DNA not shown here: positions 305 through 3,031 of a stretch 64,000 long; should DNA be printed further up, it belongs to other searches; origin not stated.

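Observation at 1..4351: Unusual Fe-S flavoprotein operon: NuoF-like subunit, NuoG-like/PyrK-like fusion and GltD/NfnB-like subunit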

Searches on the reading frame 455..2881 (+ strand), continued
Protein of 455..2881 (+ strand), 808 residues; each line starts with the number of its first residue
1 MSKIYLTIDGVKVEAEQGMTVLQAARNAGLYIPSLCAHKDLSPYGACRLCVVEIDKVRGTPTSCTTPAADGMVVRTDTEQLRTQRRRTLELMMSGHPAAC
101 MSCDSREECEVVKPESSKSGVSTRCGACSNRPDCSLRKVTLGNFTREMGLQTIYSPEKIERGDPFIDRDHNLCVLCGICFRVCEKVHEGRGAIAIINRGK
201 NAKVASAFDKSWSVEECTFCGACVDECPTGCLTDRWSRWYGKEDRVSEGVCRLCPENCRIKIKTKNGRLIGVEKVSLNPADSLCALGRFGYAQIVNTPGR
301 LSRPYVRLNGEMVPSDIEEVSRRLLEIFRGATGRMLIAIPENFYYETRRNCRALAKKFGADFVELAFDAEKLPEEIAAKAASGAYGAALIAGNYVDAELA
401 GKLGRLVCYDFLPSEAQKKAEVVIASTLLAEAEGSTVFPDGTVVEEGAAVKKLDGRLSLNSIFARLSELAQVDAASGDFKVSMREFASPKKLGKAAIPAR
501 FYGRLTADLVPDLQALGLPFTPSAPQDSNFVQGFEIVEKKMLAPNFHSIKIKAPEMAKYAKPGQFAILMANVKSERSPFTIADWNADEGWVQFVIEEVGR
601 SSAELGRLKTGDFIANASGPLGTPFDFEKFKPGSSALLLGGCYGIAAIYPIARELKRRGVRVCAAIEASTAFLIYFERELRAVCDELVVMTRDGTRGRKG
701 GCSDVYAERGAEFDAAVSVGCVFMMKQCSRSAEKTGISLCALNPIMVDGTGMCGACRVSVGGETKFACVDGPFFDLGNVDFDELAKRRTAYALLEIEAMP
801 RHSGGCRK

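Call 54: find_encoding_contigs(protein=P0124, flank=6000, max_places=2)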
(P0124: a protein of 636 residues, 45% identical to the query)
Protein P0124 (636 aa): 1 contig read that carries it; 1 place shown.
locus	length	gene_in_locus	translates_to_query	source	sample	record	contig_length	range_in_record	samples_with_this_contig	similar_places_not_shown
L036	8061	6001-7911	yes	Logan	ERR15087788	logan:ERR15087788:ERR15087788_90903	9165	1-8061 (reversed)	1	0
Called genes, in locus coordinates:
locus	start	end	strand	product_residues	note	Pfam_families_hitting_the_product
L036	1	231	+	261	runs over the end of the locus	PF02110:HK, PF08543:Phos_pyr_kin (weak), PF01256:Carb_kinase (weak)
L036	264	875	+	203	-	PF02581:TMP-TENI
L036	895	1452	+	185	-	PF00929:RNase_T, PF13482:RNase_H_2 (faint), PF16473:Rv2179c-like (weak), PF21762:DEDDh_C (weak)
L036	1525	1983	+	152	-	-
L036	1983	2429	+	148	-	-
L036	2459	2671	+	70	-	-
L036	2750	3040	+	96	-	-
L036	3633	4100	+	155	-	PF01257:2Fe-2S_thioredx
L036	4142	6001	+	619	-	PF01512:Complex1_51K, PF10589:NADH_4Fe-4S, PF12797:Fer4_2 (faint), PF12838:Fer4_7 (weak), PF13237:Fer4_10 (weak), PF00037:Fer4 (weak)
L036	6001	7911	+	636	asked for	PF00111:Fer2 (weak), PF13510:Fer2_4, PF10588:NADH-G_4Fe-4S_3 (faint), PF12838:Fer4_7 (weak), PF22117:Fer4_Nqo3, PF10418:DHODB_Fe-S_bind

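Call 70: search_protein_families(library=pfam, proteins=[P0139, P0141, P0145, P0152, P0154, P0136], max_evalue=0.00001)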
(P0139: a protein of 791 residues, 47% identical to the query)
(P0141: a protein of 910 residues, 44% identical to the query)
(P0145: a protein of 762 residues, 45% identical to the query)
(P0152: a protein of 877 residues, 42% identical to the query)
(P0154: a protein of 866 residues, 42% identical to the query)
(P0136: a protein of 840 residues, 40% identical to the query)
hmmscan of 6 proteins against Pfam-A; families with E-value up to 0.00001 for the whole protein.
P0139 (791 aa): 7 families
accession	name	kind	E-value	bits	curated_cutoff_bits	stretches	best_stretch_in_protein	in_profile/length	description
PF00384.28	Molybdopterin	-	1e-45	156.8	24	1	297-703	1-353/353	Molybdopterin oxidoreductase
PF13510.11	Fer2_4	-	2.9e-19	69.3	22.8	1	2-73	6-80/82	2Fe-2S iron-sulfur cluster binding domain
PF04879.21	Molybdop_Fe4S4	-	5.9e-16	58.6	22.7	1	239-288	1-50/55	Molybdopterin oxidoreductase Fe4S4 domain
PF10588.14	NADH-G_4Fe-4S_3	-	7e-13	48.3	27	1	81-106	1-26/40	NADH-ubiquinone oxidoreductase-G iron-sulfur binding region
PF22117.2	Fer4_Nqo3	-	5.4e-12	46.2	27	1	161-227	3-66/67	NADH-quinone oxidoreductase subunit 3, ferredoxin-like domain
PF00037.32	Fer4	-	5.7e-10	39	21.1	0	212-227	8-23/24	4Fe-4S binding domain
PF12838.12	Fer4_7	-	6.9e-09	36.5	27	1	169-226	2-52/52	4Fe-4S dicluster domain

P0141 (910 aa): 8 families
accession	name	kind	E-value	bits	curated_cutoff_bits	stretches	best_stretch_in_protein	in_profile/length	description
PF00384.28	Molybdopterin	-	1e-59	202.8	24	1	301-713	1-352/353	Molybdopterin oxidoreductase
PF13510.11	Fer2_4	-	2.1e-17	63.3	22.8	1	7-80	5-81/82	2Fe-2S iron-sulfur cluster binding domain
PF10588.14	NADH-G_4Fe-4S_3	-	2.6e-12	46.5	27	1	87-112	1-26/40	NADH-ubiquinone oxidoreductase-G iron-sulfur binding region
PF22117.2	Fer4_Nqo3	-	2.8e-11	43.9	27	1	166-233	2-66/67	NADH-quinone oxidoreductase subunit 3, ferredoxin-like domain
PF04879.21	Molybdop_Fe4S4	-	9.6e-11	41.9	22.7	1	247-292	3-50/55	Molybdopterin oxidoreductase Fe4S4 domain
PF01568.27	Molydop_binding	-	1.8e-10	41.2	26.8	1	798-901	1-110/110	Molydopterin dinucleotide binding domain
PF12838.12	Fer4_7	-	9.1e-08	32.9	27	1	175-232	2-52/52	4Fe-4S dicluster domain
PF00111.32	Fer2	-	4.3e-06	27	21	1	9-57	2-48/77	2Fe-2S iron-sulfur cluster binding domain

P0145 (762 aa): 10 families
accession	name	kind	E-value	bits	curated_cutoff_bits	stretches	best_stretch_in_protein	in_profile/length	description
PF00384.28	Molybdopterin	-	3.3e-40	138.7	24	1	295-603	1-353/353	Molybdopterin oxidoreductase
PF13510.11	Fer2_4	-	6.3e-23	81.1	22.8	1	1-76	3-81/82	2Fe-2S iron-sulfur cluster binding domain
PF04879.21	Molybdop_Fe4S4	-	6.2e-15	55.3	22.7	1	242-285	5-49/55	Molybdopterin oxidoreductase Fe4S4 domain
PF22117.2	Fer4_Nqo3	-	2.3e-12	47.3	27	1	163-226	6-66/67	NADH-quinone oxidoreductase subunit 3, ferredoxin-like domain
PF12838.12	Fer4_7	-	3.8e-10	40.5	27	1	168-225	2-52/52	4Fe-4S dicluster domain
PF10588.14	NADH-G_4Fe-4S_3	-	2.9e-09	36.7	27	0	83-108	1-26/40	NADH-ubiquinone oxidoreductase-G iron-sulfur binding region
PF00037.32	Fer4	-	8e-09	35.4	21.1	1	207-226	4-23/24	4Fe-4S binding domain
PF01568.27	Molydop_binding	-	1.1e-07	32.3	26.8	1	689-744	26-82/110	Molydopterin dinucleotide binding domain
PF13183.11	Fer4_8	-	1.3e-06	29.2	27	1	166-224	3-67/68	4Fe-4S dicluster domain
PF13237.11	Fer4_10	-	2e-06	28.1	25.5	1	163-222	4-53/53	4Fe-4S dicluster domain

P0152 (877 aa): 8 families
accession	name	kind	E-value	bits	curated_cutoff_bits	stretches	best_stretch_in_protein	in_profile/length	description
PF00384.28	Molybdopterin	-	9.3e-42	143.7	24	1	300-700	1-352/353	Molybdopterin oxidoreductase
PF13510.11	Fer2_4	-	2.3e-20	72.9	22.8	1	2-77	3-81/82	2Fe-2S iron-sulfur cluster binding domain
PF10588.14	NADH-G_4Fe-4S_3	-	1.3e-14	53.8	27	1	84-121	1-37/40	NADH-ubiquinone oxidoreductase-G iron-sulfur binding region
PF04879.21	Molybdop_Fe4S4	-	4.2e-10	39.9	22.7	1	244-291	3-50/55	Molybdopterin oxidoreductase Fe4S4 domain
PF22117.2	Fer4_Nqo3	-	8.9e-10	39.1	27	1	163-230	2-66/67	NADH-quinone oxidoreductase subunit 3, ferredoxin-like domain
PF01568.27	Molydop_binding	-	1.6e-09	38.2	26.8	1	774-849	3-76/110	Molydopterin dinucleotide binding domain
PF00037.32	Fer4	-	5.1e-09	36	21.1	0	215-231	8-24/24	4Fe-4S binding domain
PF12838.12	Fer4_7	-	5.9e-08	33.5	27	1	172-229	2-52/52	4Fe-4S dicluster domain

P0154 (866 aa): 7 families
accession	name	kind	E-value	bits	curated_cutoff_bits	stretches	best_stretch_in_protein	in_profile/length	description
PF00384.28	Molybdopterin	-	1.9e-48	165.8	24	1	301-681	1-352/353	Molybdopterin oxidoreductase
PF13510.11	Fer2_4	-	6.3e-22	77.9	22.8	1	3-78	3-81/82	2Fe-2S iron-sulfur cluster binding domain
PF04879.21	Molybdop_Fe4S4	-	3.2e-12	46.6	22.7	1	244-292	2-50/55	Molybdopterin oxidoreductase Fe4S4 domain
PF10588.14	NADH-G_4Fe-4S_3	-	3.5e-11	42.9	27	1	85-110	1-26/40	NADH-ubiquinone oxidoreductase-G iron-sulfur binding region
PF22117.2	Fer4_Nqo3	-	7.2e-10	39.4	27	1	164-231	2-66/67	NADH-quinone oxidoreductase subunit 3, ferredoxin-like domain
PF12838.12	Fer4_7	-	6.3e-08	33.4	27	1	173-230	2-52/52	4Fe-4S dicluster domain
PF00037.32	Fer4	-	3.6e-06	27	21.1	0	216-231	8-23/24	4Fe-4S binding domain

P0136 (840 aa): 6 families
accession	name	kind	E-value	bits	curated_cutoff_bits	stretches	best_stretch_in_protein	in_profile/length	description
PF00384.28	Molybdopterin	-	6.7e-25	88.3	24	1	307-665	1-352/353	Molybdopterin oxidoreductase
PF13510.11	Fer2_4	-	2.8e-23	82.2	22.8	1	9-84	3-81/82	2Fe-2S iron-sulfur cluster binding domain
PF22117.2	Fer4_Nqo3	-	7.5e-12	45.7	27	1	171-237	3-66/67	NADH-quinone oxidoreductase subunit 3, ferredoxin-like domain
PF10588.14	NADH-G_4Fe-4S_3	-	3.3e-10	39.8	27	1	91-116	1-26/40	NADH-ubiquinone oxidoreductase-G iron-sulfur binding region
PF04879.21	Molybdop_Fe4S4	-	5e-10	39.6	22.7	1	251-299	3-51/55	Molybdopterin oxidoreductase Fe4S4 domain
PF12838.12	Fer4_7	-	5.4e-08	33.6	27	1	179-236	2-52/52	4Fe-4S dicluster domain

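Call 71: find_encoding_contigs(protein=P0139, flank=6000, max_places=2)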
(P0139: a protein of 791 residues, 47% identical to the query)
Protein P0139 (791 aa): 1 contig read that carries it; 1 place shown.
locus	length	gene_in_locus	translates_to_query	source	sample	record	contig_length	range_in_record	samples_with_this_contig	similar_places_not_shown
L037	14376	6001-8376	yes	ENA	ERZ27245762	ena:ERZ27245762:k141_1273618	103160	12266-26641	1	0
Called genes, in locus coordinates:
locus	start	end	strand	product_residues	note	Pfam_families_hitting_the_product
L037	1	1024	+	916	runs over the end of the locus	PF13185:GAF_2, PF01590:GAF, PF13492:GAF_3, PF00989:PAS (weak), PF13426:PAS_9, PF00512:HisKA, PF02518:HATPase_c, PF00072:Response_reg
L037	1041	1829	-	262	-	PF01656:CbiA, PF10609:ParA (faint), PF13614:AAA_31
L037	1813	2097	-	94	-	PF12836:HHH_3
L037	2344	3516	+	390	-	PF13378:MR_MLE_C, PF07476:MAAL_C (weak)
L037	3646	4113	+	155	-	PF01257:2Fe-2S_thioredx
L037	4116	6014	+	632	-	PF01512:Complex1_51K, PF10531:SLBB (weak), PF10589:NADH_4Fe-4S, PF00037:Fer4, PF12838:Fer4_7, PF13187:Fer4_9, PF13237:Fer4_10 (weak), PF14697:Fer4_21, +3 more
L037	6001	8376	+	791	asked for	PF13510:Fer2_4, PF10588:NADH-G_4Fe-4S_3, PF00037:Fer4 (faint), PF12838:Fer4_7, PF22117:Fer4_Nqo3, PF04879:Molybdop_Fe4S4, PF00384:Molybdopterin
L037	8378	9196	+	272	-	PF10418:DHODB_Fe-S_bind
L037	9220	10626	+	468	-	PF14691:Fer4_20, PF01262:AlaDh_PNT_C (faint), PF00070:Pyr_redox (faint), PF01266:DAO (faint), PF07992:Pyr_redox_2, PF13450:NAD_binding_8 (weak)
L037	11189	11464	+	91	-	-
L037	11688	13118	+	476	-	PF02934:GatB_N, PF02637:GatB_Yqey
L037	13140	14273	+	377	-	PF01008:IF-2B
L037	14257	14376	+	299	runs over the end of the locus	PF01590:GAF (weak), PF13185:GAF_2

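Call 72: find_encoding_contigs(protein=P0152, flank=6000, max_places=2)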
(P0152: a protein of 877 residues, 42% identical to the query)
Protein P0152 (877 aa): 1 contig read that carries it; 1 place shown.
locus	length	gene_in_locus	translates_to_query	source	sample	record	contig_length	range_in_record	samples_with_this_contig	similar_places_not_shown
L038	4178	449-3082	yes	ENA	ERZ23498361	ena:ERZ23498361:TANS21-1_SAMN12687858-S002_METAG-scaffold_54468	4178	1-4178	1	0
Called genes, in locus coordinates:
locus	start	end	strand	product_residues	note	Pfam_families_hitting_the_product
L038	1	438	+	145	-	?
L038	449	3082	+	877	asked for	PF13510:Fer2_4, PF10588:NADH-G_4Fe-4S_3, PF00037:Fer4 (faint), PF22117:Fer4_Nqo3, PF12838:Fer4_7 (weak), PF04879:Molybdop_Fe4S4, PF00384:Molybdopterin, PF01568:Molydop_binding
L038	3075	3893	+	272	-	PF10418:DHODB_Fe-S_bind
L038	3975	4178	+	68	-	?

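Call 74: predict_structure(alignment_id=A1)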
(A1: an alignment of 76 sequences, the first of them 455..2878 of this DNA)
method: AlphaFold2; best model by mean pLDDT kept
length: 808 residues; sequences in the alignment: 76
mean_pLDDT: 86.1   pTM: 0.83
mean pLDDT of the five models: 86.1, 86.0, 85.1, 83.5, 79.0
residues with pLDDT >= 90: 438; 70-90: 276; 50-70: 64; < 50: 30
segments of 3 or more residues with pLDDT < 50: 196-210, 747-751, 803-808
pLDDT, mean of each block of 10 residues (from residue 1): 92 93 90 83 73 81 85 91 84 71 78 73 67 72 72 74 79 76 85 50 37 74 84 80 90 94 91 92 93 90 94 96 97 97 94 96 96 97 97 97 97 95 96 90 91 91 95 87 87 91 94 90 64 89 90 97 91 82 97 86 85 92 93 97 92 98 94 92 97 88 97 96 92 97 57 70 87 93 78 68 44
secondary structure, 60 per line:
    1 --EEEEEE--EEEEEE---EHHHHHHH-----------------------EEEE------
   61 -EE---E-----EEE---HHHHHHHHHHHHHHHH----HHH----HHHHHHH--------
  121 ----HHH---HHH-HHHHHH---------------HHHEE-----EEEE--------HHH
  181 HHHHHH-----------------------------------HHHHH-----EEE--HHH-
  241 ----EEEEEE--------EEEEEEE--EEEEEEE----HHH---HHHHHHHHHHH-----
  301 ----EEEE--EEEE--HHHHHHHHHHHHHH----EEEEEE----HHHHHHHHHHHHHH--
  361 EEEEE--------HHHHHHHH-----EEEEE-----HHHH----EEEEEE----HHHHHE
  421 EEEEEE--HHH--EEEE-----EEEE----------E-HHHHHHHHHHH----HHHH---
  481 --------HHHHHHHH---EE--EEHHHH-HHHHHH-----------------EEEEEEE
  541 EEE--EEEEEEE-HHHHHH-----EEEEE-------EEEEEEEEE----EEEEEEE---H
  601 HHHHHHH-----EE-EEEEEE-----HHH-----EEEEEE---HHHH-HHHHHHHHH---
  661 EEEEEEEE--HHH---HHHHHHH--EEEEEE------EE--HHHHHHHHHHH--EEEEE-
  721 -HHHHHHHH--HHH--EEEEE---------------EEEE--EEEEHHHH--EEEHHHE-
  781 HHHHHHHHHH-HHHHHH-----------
elements in order (helices of 4 or more, strands of 3 or more residues): E3-8 E11-16 H21-27 E51-54 E73-75 H79-94 H106-112 H135-140 E166-169 H178-186 H222-226 E232-234 E245-250 E259-265 E268-274 H285-295 E305-308 E311-314 H317-330 E335-340 H345-358 E361-365 H374-381 E387-391 H397-400 E405-410 H415-419 E420-426 E434-437 E443-446 H459-469 H474-477 H489-496 H506-509 H511-516 E534-543 E546-552 H554-559 E565-569 E577-585 E590-596 H600-607 E616-621 E635-640 H644-647 H649-657 E661-668 H677-683 E686-691 H702-712 E715-719 H722-729 E737-741 E757-760 E763-766 H767-770 E773-775 H781-790 H792-797

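Call 77: fold_search(model_id=the predicted structure, library=pdb)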
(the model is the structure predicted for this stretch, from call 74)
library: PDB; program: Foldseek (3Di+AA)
matches with E <= 10: 1822; with E <= 0.001: 288
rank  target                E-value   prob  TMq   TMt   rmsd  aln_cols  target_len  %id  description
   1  5jca_S                1.0e-29  1.00  0.31  0.87   2.5       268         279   42  NADP(H) bound NADH-dependent Ferredoxin:NADP Oxidoreductase (NfnI) from Pyrococcus furiosus (released 2017-04-12)
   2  8e9g_G                7.8e-25  1.00  0.43  0.44  16.4       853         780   16  Mycobacterial respiratory complex I with both quinone positions modelled (released 2022-10-12)
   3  8e9h_G                1.2e-24  1.00  0.43  0.44  15.5       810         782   16  Mycobacterial respiratory complex I, fully-inserted quinone (released 2022-10-12)
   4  4ylf_A                1.4e-24  1.00  0.30  0.85   2.8       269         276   40  Insights into flavin-based electron bifurcation via the NADH-dependent reduced ferredoxin-NADP oxidoreductase structur (released 2015-07-08)
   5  7t30_A                1.7e-24  1.00  0.43  0.51  11.0       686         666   20  Structure of electron bifurcating Ni-Fe hydrogenase complex HydABCSL in FMN/NAD(H) bound state (released 2022-03-16)
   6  7zm7_A                1.8e-24  1.00  0.41  0.46  13.8       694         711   16  CryoEM structure of mitochondrial complex I from Chaetomium thermophilum (inhibited by DDM) (released 2022-11-30)
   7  7t2r_A                2.1e-24  1.00  0.43  0.52  10.9       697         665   19  Structure of electron bifurcating Ni-Fe hydrogenase complex HydABCSL in FMN-free apo state (released 2022-03-16)
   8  8b9z_G                4.9e-24  1.00  0.41  0.48  13.8       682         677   15  Drosophila melanogaster complex I in the Active state (Dm1) (released 2023-01-18)
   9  8esw_S1               5.1e-24  1.00  0.40  0.47  15.1       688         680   16  Structure of mitochondrial complex I from Drosophila melanogaster, Flexible-class 1 (released 2023-03-29)
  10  7arc_G                6.4e-24  1.00  0.41  0.48  13.3       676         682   17  Cryo-EM structure of Polytomella Complex-I (peripheral arm) (released 2021-12-08)
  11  9f5x_C                8.0e-24  1.00  0.41  0.47  15.2       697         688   16  Structure of the Chlamydomonas reinhardtii respiratory supercomplex I1 III2 IV2 (released 2025-03-12)
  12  7qsk_G                8.4e-24  1.00  0.43  0.49  11.4       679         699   15  Bovine complex I in lipid nanodisc, Active-Q10 (released 2022-05-25)
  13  5vj7_B                8.9e-24  1.00  0.29  0.77   4.6       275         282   36  Ferredoxin NADP Oxidoreductase (Xfn) (released 2017-07-19)
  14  7o6y_A                1.1e-23  1.00  0.40  0.45  14.4       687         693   16  Cryo-EM structure of respiratory complex I under turnover (released 2021-11-10)
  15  8ud1_1G               1.1e-23  1.00  0.43  0.49  12.9       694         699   14  High resolution in-situ structure of complex I in respiratory supercomplex (composite) (released 2024-06-19)
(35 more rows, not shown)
